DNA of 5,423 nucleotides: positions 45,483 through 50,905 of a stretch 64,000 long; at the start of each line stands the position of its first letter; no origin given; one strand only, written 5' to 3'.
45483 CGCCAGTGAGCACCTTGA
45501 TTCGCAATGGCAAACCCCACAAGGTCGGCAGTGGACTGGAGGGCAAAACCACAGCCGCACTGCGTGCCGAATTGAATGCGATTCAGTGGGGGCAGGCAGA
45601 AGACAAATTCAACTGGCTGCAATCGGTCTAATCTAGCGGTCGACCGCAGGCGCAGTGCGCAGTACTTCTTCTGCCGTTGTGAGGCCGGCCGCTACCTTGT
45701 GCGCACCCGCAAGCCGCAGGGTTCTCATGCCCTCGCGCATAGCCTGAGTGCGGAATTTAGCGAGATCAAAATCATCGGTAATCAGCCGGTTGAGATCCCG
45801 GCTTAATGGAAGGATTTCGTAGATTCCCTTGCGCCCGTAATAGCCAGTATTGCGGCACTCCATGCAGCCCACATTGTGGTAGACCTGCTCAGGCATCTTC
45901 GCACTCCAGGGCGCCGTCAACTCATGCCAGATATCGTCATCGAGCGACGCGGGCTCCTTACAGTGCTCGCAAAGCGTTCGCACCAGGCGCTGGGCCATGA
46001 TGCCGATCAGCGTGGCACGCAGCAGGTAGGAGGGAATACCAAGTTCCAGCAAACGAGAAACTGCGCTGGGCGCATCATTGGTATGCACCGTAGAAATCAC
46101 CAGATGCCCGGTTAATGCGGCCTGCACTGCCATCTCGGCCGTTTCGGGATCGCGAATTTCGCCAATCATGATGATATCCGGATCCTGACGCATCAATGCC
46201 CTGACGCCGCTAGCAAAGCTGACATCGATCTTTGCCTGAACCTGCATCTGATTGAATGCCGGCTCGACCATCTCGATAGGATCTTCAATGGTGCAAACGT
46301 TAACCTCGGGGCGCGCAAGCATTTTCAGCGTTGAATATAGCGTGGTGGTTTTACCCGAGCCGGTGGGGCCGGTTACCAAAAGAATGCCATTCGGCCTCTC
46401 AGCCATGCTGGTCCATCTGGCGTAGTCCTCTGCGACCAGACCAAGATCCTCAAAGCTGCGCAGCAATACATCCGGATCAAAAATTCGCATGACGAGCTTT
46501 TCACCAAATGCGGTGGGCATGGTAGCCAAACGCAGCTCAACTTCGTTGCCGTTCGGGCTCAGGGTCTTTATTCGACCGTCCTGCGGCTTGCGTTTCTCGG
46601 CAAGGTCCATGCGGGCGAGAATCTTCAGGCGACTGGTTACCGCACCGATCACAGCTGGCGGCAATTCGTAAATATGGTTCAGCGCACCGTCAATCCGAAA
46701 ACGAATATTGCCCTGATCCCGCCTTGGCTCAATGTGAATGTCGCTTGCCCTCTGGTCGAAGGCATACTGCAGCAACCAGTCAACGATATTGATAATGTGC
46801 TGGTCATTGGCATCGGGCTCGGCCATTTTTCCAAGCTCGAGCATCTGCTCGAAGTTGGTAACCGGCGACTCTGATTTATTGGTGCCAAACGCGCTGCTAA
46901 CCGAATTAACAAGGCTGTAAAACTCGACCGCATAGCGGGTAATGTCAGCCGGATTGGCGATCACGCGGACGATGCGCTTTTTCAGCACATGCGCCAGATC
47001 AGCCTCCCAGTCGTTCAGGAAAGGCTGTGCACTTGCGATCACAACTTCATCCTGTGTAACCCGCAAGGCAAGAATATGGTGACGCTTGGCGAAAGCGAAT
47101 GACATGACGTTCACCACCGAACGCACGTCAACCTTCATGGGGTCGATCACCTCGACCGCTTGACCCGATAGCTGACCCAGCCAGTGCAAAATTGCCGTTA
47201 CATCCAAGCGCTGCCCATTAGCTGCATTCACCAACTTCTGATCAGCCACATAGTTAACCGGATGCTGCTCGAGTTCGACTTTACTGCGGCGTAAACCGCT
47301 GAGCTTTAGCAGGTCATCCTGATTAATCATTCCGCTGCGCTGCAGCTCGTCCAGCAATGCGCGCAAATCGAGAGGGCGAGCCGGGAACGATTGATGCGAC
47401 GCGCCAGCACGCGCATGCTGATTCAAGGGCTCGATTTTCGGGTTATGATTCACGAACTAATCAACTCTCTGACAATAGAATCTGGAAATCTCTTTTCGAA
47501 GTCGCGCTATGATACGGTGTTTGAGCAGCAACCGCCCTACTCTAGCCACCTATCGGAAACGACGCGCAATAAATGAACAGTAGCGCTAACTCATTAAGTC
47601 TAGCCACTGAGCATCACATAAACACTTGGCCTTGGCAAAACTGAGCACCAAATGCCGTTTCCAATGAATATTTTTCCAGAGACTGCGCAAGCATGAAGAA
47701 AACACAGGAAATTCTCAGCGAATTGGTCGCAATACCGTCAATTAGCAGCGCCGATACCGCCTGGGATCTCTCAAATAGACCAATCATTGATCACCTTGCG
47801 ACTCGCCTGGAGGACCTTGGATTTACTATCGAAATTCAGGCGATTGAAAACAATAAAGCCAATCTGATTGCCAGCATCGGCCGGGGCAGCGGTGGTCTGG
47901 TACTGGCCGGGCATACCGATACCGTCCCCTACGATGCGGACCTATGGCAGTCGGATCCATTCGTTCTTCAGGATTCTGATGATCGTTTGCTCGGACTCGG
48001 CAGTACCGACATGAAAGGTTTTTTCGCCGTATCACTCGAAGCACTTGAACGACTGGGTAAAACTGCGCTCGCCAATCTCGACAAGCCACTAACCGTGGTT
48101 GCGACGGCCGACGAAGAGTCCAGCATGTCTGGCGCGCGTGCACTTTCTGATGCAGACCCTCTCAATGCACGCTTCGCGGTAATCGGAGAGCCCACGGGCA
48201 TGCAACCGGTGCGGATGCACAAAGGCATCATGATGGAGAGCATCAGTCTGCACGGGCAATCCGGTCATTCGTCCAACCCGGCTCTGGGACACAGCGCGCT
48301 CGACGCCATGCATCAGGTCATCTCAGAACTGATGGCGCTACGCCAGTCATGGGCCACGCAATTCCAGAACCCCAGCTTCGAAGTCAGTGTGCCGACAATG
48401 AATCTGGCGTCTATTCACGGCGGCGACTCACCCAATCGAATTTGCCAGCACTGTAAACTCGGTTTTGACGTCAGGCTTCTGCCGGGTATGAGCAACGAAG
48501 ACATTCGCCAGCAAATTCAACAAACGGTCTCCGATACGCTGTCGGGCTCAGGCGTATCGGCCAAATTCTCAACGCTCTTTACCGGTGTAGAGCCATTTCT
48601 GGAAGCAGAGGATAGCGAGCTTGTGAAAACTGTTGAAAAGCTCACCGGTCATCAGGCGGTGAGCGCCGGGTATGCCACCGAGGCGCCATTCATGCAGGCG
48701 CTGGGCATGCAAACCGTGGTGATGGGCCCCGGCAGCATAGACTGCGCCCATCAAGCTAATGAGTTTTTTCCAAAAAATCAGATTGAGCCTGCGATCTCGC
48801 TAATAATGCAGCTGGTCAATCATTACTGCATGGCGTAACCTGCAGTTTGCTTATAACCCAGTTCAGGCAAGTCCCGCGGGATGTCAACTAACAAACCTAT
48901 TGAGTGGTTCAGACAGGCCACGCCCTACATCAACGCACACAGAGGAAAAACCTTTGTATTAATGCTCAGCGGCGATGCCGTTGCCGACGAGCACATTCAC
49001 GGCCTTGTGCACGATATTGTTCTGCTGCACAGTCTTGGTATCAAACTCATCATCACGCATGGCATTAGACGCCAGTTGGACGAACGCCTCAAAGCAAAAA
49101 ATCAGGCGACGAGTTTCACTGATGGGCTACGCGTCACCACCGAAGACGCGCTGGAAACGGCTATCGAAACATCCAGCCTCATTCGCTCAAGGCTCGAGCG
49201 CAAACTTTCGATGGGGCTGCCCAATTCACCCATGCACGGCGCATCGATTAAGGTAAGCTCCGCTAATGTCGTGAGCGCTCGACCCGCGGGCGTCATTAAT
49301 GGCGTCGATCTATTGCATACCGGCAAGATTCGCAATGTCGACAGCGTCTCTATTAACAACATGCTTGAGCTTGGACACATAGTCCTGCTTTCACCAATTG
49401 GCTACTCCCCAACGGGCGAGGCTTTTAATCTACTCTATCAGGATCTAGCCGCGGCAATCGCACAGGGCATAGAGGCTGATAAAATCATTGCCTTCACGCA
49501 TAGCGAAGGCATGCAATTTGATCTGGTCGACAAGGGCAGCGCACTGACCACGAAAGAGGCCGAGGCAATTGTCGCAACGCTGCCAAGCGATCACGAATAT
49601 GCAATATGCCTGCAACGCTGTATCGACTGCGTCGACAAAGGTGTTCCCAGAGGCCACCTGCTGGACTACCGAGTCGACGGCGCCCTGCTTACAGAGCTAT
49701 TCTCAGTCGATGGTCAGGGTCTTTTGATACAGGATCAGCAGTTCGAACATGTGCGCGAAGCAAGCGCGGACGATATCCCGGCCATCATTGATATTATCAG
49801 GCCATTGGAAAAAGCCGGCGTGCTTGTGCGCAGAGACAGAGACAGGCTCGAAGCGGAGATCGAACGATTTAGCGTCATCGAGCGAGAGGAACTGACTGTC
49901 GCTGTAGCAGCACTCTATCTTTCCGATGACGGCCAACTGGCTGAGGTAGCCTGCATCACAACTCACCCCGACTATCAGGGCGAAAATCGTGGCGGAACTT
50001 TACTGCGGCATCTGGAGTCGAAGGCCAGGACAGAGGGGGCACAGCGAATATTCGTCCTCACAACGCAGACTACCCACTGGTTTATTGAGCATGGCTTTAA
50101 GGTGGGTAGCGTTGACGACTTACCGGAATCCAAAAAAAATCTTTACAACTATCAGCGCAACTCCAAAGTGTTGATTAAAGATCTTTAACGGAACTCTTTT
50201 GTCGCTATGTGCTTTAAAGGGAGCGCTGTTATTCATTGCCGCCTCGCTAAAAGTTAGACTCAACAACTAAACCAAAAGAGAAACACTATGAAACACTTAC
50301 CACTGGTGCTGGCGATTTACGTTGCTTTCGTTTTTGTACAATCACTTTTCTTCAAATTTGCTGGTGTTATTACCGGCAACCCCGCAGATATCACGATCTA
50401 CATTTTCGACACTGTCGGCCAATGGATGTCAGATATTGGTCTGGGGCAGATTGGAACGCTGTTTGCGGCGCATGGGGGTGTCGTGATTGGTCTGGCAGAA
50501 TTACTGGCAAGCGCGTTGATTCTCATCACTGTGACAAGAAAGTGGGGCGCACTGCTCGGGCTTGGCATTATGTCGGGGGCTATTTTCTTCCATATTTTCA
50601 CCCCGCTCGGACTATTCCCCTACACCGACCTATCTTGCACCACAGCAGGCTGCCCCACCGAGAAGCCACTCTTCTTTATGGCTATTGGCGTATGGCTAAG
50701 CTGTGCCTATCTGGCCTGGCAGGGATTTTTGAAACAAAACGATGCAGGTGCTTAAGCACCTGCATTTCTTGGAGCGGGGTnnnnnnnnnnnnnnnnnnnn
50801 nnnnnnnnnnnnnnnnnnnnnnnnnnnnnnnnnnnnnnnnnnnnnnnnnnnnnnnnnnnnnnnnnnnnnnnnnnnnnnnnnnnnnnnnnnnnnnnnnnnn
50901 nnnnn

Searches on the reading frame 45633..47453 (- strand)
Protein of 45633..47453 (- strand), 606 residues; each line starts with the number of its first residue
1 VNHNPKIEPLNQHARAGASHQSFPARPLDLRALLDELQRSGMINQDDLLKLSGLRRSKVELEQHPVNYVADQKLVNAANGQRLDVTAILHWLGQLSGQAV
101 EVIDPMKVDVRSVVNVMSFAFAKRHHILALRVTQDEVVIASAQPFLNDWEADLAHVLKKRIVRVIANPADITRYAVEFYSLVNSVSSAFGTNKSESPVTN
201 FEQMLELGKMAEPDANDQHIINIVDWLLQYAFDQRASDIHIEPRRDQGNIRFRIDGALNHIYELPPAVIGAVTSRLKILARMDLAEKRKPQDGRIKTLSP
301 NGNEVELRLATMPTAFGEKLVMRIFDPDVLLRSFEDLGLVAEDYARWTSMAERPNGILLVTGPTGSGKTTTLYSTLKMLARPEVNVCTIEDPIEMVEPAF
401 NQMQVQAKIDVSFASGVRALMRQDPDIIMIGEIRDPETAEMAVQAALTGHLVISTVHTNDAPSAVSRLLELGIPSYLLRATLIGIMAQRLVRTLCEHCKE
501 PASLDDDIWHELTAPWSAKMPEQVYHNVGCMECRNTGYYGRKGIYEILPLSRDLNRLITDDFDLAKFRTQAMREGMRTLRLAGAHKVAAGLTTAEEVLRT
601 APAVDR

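Call 8: search_protein_families(library=pfam, proteins=[window:45633-47453:-])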
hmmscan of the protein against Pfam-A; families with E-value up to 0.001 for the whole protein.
window:45633-47453:- (606 aa): 5 families
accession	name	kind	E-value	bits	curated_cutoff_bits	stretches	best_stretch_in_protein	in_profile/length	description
PF00437.27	T2SSE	-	1.2e-126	422.8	24.9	1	216-599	4-370/370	Type II/IV secretion system protein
PF05157.20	MshEN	-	1.8e-11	44.3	23.1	1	107-180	10-85/90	MshEN domain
PF25199.1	nSTAND_NTPase5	-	0.00019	21.7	34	1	352-398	38-85/145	Novel STAND NTPase 5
PF13401.12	AAA_22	-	0.00084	20.1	27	0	354-385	4-37/130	AAA domain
PF20720.3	nSTAND3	-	0.00091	19.4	27.2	0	355-400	17-61/155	Novel STAND NTPase 3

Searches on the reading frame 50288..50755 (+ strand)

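Call 8: search_protein_families(library=pfam, proteins=[window:50288-50755:+])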
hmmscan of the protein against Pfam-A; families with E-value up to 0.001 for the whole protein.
window:50288-50755:+ (155 aa): 1 family
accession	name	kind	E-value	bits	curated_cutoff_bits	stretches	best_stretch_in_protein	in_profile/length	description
PF07681.17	DoxX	-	6.6e-05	23.9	23.6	1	6-101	3-82/85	DoxX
